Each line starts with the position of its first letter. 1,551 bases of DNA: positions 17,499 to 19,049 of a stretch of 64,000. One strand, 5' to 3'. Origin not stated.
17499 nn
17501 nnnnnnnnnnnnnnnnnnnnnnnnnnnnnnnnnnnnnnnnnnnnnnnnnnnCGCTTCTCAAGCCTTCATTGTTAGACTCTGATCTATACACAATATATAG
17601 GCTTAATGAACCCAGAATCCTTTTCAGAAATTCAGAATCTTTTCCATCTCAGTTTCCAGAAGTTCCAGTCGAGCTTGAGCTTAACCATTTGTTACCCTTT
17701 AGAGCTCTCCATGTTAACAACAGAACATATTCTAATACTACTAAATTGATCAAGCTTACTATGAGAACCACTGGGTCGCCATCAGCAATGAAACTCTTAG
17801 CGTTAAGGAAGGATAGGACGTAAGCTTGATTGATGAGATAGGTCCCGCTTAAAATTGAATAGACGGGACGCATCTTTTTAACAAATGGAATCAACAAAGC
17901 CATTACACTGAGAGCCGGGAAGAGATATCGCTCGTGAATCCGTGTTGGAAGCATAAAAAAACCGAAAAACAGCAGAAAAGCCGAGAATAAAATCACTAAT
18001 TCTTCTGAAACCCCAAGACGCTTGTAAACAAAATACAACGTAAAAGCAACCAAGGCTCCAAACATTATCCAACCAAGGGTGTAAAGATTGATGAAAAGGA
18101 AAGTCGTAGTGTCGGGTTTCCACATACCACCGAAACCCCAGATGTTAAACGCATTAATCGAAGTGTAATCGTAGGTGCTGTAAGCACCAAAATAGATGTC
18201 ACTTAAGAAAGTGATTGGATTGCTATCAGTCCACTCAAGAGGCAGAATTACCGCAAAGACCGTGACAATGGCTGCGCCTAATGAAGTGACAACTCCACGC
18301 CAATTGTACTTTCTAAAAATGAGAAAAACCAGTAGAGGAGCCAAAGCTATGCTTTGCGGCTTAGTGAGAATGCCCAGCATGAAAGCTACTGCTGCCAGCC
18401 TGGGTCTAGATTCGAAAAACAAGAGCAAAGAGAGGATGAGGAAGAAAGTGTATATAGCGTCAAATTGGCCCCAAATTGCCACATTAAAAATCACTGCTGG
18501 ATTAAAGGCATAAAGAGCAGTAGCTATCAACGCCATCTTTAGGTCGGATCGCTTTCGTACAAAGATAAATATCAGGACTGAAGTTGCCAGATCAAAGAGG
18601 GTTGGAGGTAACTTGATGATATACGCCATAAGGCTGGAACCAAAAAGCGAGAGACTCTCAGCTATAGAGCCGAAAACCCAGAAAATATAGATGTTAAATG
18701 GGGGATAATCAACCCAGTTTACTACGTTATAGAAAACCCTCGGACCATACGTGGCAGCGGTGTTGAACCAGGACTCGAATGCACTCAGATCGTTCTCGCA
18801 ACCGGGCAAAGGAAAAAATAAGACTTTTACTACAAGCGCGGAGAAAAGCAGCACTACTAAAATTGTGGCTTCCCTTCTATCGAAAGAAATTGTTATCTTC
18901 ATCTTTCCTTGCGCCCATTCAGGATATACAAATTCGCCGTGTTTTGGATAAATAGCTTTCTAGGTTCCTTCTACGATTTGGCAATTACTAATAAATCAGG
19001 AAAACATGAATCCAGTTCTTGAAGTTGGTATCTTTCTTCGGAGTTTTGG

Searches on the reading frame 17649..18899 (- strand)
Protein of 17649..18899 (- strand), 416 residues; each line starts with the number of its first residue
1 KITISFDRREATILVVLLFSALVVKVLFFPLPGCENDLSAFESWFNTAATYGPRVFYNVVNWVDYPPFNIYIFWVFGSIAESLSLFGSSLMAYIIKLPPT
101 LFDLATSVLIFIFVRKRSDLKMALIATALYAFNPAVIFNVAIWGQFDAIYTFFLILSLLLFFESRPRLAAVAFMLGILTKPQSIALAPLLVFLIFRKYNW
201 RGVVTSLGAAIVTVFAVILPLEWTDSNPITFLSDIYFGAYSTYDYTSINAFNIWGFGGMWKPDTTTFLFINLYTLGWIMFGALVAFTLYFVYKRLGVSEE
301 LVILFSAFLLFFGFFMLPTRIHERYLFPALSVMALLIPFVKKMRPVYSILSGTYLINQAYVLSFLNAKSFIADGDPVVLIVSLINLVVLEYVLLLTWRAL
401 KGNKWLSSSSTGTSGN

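Call 40: search_protein_families(library=ncbifam, proteins=[window:17649-18899:-], max_evalue=0.01)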
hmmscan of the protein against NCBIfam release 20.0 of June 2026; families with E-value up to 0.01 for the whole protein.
window:17649-18899:- (416 aa): 0 families
